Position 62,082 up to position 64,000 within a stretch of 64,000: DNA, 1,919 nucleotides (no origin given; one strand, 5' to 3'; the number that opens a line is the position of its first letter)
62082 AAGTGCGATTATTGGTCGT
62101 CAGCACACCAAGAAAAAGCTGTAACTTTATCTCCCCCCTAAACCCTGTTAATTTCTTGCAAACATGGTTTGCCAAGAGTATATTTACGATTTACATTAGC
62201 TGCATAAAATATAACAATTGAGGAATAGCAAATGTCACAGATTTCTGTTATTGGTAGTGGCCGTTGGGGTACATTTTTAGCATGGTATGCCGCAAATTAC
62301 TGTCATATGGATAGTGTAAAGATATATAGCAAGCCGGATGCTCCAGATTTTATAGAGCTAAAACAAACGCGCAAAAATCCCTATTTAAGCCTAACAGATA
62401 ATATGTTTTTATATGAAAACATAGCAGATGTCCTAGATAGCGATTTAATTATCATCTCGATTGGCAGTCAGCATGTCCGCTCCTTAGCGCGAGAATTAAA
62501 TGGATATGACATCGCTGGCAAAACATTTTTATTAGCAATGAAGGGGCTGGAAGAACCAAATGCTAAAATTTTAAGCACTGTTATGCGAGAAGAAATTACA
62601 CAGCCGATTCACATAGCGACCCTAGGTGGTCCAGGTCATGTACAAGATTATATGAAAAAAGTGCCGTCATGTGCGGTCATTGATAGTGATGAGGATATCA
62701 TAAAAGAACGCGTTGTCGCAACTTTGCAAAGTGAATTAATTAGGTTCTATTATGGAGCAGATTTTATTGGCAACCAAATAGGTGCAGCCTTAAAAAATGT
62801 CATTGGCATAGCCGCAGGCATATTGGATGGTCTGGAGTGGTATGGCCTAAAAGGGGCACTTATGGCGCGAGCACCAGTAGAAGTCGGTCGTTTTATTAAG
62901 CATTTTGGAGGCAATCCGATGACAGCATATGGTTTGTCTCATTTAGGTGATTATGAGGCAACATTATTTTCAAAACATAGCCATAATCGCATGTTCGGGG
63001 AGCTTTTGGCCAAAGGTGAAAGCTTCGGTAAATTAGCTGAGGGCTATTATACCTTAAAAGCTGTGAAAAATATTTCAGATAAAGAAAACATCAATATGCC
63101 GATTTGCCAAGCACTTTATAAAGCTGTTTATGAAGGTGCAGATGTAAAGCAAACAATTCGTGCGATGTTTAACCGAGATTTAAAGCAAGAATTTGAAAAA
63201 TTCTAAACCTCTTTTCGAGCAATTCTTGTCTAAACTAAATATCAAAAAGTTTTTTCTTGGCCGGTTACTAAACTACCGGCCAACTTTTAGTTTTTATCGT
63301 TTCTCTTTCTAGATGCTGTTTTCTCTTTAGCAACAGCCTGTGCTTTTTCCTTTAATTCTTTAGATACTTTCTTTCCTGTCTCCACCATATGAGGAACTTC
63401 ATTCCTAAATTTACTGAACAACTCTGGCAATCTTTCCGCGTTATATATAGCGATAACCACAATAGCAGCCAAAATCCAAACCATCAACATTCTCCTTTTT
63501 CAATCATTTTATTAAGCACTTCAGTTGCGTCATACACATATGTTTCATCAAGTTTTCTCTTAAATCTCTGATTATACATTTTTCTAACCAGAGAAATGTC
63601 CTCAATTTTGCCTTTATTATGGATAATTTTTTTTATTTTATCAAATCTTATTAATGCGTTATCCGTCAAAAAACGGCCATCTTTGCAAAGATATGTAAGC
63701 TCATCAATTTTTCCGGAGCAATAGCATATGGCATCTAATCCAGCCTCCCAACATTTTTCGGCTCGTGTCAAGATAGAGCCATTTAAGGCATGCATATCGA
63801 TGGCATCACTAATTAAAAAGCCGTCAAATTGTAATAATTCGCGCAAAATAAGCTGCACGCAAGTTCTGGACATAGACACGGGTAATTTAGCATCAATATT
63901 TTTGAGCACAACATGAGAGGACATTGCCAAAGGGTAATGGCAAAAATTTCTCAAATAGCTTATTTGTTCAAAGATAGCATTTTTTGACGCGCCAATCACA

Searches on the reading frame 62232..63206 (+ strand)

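Call 8: search_protein_families(library=pfam, proteins=[window:62232-63206:+], max_evalue=0.001)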
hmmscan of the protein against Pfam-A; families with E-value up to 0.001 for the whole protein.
window:62232-63206:+ (324 aa): 3 families
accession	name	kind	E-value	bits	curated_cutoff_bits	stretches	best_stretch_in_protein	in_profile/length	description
PF07479.19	NAD_Gly3P_dh_C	-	2.3e-36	125.5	25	1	177-309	1-141/142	NAD-dependent glycerol-3-phosphate dehydrogenase C-terminus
PF01210.29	NAD_Gly3P_dh_N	-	5.6e-19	69.1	23.1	1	3-153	1-153/158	NAD-dependent glycerol-3-phosphate dehydrogenase N-terminus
PF20618.3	GPD_NAD_C_bact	-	1.1e-09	39.2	27.6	1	238-294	3-65/66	Bacterial GPD, NAD-dependent C-terminal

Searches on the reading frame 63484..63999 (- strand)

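Call 8: search_protein_families(library=pfam, proteins=[window:63484-63999:-], max_evalue=0.001)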
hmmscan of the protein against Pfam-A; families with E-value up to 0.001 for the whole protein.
window:63484-63999:- (171 aa): 1 family
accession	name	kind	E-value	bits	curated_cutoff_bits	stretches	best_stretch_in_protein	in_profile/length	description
PF00933.27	Glyco_hydro_3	-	8.6e-09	35.7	27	1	26-109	213-300/316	Glycosyl hydrolase family 3 N terminal domain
